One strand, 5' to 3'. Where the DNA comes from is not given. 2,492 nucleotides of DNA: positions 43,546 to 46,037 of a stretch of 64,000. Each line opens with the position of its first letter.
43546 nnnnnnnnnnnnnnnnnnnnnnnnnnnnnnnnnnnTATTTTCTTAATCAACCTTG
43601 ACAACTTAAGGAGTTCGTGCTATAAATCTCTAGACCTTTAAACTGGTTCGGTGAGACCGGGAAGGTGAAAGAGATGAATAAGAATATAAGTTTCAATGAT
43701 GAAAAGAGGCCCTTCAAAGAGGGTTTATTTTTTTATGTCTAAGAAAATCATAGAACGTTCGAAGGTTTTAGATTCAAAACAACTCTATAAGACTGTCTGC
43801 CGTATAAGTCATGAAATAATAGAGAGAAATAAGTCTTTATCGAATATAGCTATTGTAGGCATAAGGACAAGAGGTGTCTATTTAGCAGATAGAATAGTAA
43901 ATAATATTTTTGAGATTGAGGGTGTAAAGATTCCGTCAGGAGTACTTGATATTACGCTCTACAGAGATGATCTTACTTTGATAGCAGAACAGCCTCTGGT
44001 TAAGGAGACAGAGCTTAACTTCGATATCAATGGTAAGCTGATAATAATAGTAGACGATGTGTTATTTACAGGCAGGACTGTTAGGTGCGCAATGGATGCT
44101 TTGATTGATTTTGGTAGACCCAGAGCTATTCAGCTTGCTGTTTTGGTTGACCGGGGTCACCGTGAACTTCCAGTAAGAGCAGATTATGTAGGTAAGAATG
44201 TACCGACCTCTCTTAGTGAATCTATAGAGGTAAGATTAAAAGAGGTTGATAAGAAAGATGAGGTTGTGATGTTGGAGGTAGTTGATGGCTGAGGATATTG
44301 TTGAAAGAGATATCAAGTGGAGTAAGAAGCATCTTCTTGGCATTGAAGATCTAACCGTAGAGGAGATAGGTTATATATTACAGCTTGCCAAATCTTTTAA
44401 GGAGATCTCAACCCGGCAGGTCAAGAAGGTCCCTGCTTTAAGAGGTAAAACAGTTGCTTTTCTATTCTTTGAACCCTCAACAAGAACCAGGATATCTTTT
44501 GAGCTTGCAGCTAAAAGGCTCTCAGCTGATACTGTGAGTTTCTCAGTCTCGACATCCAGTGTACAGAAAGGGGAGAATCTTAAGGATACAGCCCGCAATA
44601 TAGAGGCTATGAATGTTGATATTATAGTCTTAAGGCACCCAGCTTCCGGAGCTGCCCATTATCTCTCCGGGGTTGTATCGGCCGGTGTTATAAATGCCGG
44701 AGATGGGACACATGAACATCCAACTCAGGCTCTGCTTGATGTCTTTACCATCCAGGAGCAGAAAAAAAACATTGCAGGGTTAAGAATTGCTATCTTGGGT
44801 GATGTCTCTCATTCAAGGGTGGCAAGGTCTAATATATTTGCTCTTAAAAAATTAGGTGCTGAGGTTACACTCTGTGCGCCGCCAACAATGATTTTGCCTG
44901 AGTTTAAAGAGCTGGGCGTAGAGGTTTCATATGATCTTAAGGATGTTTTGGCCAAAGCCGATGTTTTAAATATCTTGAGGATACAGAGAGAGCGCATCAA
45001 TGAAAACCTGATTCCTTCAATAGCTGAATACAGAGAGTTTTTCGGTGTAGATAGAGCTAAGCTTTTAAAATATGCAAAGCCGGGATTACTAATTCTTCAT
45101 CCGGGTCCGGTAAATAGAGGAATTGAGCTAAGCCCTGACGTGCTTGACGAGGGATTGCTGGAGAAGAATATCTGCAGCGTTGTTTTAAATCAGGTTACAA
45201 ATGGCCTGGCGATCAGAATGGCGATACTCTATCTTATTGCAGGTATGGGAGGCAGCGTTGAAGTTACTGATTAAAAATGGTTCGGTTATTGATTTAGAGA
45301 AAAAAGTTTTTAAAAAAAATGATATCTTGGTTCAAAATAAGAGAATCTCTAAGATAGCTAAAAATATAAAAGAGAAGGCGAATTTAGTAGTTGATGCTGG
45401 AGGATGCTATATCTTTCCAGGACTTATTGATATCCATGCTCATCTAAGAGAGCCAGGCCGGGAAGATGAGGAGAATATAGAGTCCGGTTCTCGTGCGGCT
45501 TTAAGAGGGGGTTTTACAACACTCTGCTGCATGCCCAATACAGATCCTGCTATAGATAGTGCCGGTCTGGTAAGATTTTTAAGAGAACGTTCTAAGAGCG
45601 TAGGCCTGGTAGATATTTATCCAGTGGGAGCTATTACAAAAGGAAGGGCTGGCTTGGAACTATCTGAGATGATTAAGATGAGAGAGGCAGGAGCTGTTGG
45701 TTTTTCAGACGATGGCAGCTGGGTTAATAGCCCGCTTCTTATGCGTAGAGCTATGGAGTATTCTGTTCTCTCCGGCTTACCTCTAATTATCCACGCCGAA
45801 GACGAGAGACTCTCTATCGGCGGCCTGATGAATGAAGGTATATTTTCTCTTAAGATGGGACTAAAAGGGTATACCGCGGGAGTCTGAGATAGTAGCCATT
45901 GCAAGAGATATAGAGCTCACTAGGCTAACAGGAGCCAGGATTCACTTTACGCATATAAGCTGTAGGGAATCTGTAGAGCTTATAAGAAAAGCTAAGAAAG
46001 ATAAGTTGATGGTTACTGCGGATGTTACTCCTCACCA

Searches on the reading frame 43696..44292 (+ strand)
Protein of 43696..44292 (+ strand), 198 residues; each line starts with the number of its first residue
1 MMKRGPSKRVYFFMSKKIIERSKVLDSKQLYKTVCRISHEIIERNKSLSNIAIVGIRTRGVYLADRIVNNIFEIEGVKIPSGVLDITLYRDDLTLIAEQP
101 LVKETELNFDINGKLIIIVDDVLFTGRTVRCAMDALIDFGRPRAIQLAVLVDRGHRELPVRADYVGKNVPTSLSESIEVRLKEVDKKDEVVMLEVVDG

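Call 3: search_protein_families(library=pfam, proteins=[window:43696-44292:+], max_evalue=0.01)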
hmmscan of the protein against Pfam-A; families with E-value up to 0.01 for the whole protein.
window:43696-44292:+ (198 aa): 4 families
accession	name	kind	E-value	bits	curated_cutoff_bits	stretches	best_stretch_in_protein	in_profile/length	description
PF00156.33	Pribosyltran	-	1.7e-22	79.9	26.3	1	22-167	3-141/158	Phosphoribosyl transferase domain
PF14681.12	UPRTase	-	0.00071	19.5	27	1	83-151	93-159/206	Uracil phosphoribosyltransferase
PF24390.1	PRTase-CE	-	0.0021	18.4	27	1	108-141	103-133/253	PRTase-CE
PF15609.12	PRTase_2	-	0.0032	17.4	28.8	0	98-161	105-167/188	Phosphoribosyl transferase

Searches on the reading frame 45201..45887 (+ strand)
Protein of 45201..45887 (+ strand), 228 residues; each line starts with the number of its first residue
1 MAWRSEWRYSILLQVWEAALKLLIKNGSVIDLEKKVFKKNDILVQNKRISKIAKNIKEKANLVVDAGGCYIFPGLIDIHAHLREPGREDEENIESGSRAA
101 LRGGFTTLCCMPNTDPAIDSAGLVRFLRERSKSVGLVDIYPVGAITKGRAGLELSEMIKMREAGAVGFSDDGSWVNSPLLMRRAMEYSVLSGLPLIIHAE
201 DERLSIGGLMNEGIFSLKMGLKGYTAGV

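Call 3: search_protein_families(library=pfam, proteins=[window:45201-45887:+], max_evalue=0.01)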
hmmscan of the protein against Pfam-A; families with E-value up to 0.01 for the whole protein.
window:45201-45887:+ (228 aa): 3 families
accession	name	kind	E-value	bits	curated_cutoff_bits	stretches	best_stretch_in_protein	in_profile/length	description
PF01979.26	Amidohydro_1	-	2.2e-11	44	25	1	70-202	1-158/345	Amidohydrolase family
PF07969.17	Amidohydro_3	-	0.00016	21.7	29.7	1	63-86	2-25/472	Amidohydrolase family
PF12890.13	DHOase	-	0.00072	20.1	21.2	1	71-223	4-111/142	Dihydro-orotase-like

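Call 4: search_protein_families(library=ncbifam, proteins=[window:45201-45887:+], max_evalue=0.01)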
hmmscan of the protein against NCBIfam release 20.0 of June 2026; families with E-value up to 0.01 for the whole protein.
window:45201-45887:+ (228 aa): 61 families (the best 25 are shown)
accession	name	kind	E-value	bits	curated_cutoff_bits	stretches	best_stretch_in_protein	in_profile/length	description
NF006845.0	PRK09357.2-6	equivalog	2.7e-68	230.6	728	1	21-226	2-208/428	dihydroorotase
NF006844.0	PRK09357.2-5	equivalog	1.2e-65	222.1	701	1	21-223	3-204/422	dihydroorotase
NF006836.0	PRK09357.1-1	equivalog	1.2e-58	198.8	538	1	38-226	15-207/432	dihydroorotase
NF006843.0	PRK09357.2-4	equivalog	1e-57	195.9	786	1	20-224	1-204/431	dihydroorotase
NF006837.0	PRK09357.1-2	equivalog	6e-53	179.9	575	1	21-224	2-205/428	dihydroorotase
NF006841.0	PRK09357.2-2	equivalog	1.7e-51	175.2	640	1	38-226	17-202/421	dihydroorotase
NF006839.0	PRK09357.1-4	equivalog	1.2e-50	172.4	576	1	22-225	2-204/422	dihydroorotase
TIGR00857.1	pyrC_multi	subfamily_domain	5.3e-49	167.3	279.05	1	39-223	5-191/412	dihydroorotase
NF006558.0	PRK09059.1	equivalog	3.9e-48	164.1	645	1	22-224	5-211/430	dihydroorotase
NF006842.0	PRK09357.2-3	equivalog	3.6e-45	154.4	695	1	54-224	39-209/440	dihydroorotase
NF005791.0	PRK07627.1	equivalog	4.8e-45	154.3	442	1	21-223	2-205/425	dihydroorotase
NF006838.0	PRK09357.1-3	equivalog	2.3e-43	148.6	644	1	21-223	2-205/423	dihydroorotase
NF005614.0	PRK07369.1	equivalog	2.2e-38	132.2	456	1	28-224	10-207/419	dihydroorotase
NF006268.0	PRK08417.1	equivalog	3.4e-26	92.2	499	1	23-223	2-193/406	metal-dependent hydrolase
NF004839.0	PRK06189.1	equivalog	6e-26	91.1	631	1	20-170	3-152/451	allantoinase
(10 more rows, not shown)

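Call 39: find_encoding_contigs(protein=window:45201-45887:+, flank=3000, max_places=5)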
Protein window:45201-45887:+ (228 aa): no gene with exactly this product is on record in the collection.
